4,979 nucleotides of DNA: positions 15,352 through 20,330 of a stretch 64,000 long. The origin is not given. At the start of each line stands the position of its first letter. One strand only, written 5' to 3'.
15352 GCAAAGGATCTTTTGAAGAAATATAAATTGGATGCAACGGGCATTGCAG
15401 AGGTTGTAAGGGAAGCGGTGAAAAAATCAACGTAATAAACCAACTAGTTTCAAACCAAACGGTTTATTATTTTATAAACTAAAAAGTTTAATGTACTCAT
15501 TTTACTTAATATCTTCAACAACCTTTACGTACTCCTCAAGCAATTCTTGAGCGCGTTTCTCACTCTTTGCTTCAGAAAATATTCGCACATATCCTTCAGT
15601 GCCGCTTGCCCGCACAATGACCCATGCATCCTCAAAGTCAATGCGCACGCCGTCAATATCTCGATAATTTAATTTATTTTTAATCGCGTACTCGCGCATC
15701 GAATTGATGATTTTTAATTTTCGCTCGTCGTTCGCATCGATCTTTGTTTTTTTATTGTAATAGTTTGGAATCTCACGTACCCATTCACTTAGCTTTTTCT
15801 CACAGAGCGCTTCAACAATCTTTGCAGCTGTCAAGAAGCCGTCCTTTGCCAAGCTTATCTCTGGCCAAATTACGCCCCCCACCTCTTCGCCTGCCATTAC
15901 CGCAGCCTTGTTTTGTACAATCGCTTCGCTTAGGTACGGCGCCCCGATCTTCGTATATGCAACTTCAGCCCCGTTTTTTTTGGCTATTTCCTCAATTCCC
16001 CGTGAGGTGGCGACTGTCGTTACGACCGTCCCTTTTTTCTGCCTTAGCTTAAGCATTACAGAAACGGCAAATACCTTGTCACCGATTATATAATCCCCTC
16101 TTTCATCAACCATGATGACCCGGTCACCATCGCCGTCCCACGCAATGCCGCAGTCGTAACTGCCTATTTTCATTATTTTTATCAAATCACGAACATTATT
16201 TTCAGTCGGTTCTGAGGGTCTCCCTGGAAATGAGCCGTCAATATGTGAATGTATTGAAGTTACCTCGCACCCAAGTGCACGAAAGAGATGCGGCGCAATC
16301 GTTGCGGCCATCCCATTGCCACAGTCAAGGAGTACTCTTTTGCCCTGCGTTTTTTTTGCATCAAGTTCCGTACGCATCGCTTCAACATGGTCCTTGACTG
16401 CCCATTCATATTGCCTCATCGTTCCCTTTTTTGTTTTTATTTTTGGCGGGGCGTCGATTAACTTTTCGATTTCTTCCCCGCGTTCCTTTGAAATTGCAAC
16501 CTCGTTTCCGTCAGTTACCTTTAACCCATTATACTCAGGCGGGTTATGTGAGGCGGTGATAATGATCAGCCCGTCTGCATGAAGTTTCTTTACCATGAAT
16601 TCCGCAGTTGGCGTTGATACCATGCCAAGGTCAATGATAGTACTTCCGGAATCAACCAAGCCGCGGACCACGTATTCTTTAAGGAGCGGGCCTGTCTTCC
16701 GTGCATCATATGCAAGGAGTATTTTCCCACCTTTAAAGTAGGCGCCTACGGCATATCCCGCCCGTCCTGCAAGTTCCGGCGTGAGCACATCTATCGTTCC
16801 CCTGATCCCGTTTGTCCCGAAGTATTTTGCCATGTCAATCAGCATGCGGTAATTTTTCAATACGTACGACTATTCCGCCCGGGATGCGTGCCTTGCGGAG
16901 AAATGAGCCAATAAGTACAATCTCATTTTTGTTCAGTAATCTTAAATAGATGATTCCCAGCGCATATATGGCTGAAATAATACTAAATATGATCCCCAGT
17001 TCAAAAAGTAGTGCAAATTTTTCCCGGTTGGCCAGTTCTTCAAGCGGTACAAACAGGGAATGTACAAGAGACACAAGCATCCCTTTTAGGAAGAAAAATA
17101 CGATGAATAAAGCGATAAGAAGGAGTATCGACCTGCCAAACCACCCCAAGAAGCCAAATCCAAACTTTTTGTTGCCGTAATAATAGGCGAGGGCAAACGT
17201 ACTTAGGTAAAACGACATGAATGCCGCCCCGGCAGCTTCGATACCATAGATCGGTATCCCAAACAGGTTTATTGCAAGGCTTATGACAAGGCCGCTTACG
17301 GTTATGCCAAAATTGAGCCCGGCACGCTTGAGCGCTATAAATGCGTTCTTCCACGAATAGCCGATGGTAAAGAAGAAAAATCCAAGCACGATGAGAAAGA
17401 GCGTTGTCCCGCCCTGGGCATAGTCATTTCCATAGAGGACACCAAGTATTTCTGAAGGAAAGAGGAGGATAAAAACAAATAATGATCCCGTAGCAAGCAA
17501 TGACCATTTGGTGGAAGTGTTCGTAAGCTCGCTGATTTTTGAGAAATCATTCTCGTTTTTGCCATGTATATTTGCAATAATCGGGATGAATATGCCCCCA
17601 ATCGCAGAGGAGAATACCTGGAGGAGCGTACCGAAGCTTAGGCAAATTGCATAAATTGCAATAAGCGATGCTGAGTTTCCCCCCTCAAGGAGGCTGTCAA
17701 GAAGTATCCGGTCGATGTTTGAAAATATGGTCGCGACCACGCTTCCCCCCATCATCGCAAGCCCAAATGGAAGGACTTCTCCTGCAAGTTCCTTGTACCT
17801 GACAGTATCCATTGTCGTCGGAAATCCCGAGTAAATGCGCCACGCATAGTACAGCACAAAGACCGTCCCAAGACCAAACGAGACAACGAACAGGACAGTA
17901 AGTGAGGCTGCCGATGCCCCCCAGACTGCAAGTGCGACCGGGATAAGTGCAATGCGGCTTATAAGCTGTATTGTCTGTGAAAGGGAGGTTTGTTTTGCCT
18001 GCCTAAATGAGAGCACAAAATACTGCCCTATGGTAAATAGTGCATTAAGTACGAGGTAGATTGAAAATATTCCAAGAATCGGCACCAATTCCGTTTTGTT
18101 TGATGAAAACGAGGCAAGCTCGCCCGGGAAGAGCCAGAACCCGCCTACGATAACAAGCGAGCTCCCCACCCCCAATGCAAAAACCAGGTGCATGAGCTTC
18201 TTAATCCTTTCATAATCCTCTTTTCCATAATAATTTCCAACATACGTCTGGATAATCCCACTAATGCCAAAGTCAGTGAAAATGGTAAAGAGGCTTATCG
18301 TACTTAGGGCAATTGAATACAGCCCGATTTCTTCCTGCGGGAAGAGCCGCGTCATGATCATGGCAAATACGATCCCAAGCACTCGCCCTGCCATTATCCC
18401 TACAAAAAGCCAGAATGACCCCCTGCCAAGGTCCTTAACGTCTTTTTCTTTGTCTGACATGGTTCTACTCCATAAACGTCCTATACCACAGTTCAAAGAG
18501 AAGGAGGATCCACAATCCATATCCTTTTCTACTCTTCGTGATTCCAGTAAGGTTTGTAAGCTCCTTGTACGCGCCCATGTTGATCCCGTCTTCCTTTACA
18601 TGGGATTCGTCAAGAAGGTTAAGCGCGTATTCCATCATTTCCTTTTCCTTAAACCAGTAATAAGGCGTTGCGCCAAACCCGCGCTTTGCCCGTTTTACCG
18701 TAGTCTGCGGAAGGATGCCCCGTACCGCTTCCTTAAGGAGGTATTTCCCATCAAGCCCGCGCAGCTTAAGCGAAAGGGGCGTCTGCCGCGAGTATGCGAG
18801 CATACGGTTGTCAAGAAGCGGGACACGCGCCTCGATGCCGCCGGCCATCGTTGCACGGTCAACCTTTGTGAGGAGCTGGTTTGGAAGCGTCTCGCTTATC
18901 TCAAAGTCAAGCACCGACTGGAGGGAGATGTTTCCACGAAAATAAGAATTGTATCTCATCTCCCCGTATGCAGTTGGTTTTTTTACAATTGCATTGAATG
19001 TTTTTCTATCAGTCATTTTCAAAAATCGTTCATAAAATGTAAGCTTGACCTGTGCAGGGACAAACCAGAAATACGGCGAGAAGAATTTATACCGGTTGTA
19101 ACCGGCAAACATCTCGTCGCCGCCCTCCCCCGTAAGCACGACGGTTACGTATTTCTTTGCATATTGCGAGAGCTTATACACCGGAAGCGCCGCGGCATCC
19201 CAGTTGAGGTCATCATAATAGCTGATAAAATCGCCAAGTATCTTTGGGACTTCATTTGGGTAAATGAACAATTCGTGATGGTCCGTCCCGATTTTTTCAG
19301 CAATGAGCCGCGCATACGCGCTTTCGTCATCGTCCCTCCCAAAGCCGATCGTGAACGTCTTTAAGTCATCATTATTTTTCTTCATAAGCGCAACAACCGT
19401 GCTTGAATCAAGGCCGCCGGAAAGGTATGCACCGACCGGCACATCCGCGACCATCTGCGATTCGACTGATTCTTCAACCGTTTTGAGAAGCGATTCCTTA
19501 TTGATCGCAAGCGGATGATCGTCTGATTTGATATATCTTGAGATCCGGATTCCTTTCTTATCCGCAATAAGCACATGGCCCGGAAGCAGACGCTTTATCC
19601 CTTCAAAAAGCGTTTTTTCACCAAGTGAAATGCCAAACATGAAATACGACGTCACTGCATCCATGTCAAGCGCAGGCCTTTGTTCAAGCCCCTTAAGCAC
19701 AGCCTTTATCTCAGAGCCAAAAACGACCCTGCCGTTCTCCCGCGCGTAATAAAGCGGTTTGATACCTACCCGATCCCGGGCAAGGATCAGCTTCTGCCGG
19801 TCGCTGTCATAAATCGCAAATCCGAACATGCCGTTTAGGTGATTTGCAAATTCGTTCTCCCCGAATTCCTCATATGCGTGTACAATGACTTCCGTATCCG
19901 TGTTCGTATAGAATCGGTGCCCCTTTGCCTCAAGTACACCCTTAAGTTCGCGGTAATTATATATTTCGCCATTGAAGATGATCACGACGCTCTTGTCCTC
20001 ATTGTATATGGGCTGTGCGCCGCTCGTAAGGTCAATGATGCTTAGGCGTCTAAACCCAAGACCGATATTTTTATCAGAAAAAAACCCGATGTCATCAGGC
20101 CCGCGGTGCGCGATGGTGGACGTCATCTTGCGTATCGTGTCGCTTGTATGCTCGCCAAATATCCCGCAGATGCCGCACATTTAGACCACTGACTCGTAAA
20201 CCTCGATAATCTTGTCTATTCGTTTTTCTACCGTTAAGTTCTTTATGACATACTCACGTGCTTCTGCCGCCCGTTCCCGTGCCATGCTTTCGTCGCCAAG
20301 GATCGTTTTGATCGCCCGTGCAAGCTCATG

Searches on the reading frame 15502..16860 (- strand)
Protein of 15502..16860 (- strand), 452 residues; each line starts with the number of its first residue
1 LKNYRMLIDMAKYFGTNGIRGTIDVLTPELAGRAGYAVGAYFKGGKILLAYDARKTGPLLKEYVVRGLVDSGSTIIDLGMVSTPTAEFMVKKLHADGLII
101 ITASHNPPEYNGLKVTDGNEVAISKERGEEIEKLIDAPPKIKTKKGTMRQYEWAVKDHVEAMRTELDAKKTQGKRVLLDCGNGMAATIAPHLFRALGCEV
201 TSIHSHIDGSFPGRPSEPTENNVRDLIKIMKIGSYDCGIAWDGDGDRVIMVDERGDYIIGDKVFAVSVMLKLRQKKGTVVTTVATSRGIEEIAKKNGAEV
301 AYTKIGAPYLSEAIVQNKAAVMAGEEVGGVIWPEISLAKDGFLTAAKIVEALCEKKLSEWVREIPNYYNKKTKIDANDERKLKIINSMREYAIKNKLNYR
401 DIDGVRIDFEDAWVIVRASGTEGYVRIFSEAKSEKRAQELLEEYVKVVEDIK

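Call 15: search_protein_families(library=pfam, proteins=[window:15502-16860:-], max_evalue=0.001)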
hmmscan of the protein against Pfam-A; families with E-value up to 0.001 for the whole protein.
window:15502-16860:- (452 aa): 4 families
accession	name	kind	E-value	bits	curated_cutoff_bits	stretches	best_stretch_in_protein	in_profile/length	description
PF02878.22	PGM_PMM_I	-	9.7e-36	122.9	22.5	1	12-137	2-133/138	Phosphoglucomutase/phosphomannomutase, alpha/beta/alpha domain I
PF02879.22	PGM_PMM_II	-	2.8e-23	82.9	29.3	1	157-255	2-103/103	Phosphoglucomutase/phosphomannomutase, alpha/beta/alpha domain II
PF02880.22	PGM_PMM_III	-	1.6e-19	70.6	20.7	1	260-366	2-113/115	Phosphoglucomutase/phosphomannomutase, alpha/beta/alpha domain III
PF00408.26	PGM_PMM_IV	-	1.6e-11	44.5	23.1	1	391-445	21-66/68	Phosphoglucomutase/phosphomannomutase, C-terminal domain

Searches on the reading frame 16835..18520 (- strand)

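Call 15: search_protein_families(library=pfam, proteins=[window:16835-18520:-], max_evalue=0.001)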
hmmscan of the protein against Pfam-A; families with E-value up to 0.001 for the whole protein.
window:16835-18520:- (561 aa): 3 families
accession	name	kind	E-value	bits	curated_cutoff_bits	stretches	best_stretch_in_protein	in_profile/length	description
PF01943.22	Polysacc_synt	-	1e-21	78.1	28.2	1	31-319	1-274/274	Polysaccharide biosynthesis protein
PF13440.11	Polysacc_synt_3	-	1.9e-17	63.9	23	1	55-368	1-289/293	Polysaccharide biosynthesis protein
PF01554.23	MatE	-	2e-10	41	24.9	1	47-197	11-158/161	MatE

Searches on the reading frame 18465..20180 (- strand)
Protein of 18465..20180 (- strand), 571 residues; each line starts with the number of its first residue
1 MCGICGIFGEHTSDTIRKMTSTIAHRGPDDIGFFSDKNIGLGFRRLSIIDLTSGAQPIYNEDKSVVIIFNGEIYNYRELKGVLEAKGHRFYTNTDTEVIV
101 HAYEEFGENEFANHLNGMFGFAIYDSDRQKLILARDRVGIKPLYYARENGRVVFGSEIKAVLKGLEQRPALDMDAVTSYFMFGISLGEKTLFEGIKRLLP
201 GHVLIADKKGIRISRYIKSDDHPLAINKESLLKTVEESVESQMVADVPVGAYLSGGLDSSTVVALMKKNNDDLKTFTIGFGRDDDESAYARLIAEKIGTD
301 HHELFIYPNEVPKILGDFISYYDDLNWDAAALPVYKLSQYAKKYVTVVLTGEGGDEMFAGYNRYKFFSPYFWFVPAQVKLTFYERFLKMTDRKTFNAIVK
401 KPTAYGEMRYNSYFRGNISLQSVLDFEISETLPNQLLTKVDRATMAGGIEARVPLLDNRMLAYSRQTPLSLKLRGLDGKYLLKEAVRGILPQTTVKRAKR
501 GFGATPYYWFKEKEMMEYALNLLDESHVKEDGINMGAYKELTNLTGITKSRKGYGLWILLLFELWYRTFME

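Call 15: search_protein_families(library=pfam, proteins=[window:18465-20180:-], max_evalue=0.001)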
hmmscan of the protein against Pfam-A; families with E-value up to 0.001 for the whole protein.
window:18465-20180:- (571 aa): 5 families
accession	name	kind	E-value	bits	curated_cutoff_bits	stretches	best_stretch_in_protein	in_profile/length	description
PF00733.27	Asn_synthase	-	2.8e-82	277.7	21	1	232-567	3-354/354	Asparagine synthase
PF13537.11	GATase_7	-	6.7e-47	159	25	1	44-162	2-122/123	Glutamine amidotransferase domain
PF13522.11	GATase_6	-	5.7e-40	136.8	27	1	28-157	1-130/130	Glutamine amidotransferase domain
PF06508.19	QueC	-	6.6e-05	22.9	22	1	253-304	6-58/210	Queuosine biosynthesis protein QueC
PF12481.13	DUF3700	-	7.2e-05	22.8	27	1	93-164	101-179/228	Aluminium induced protein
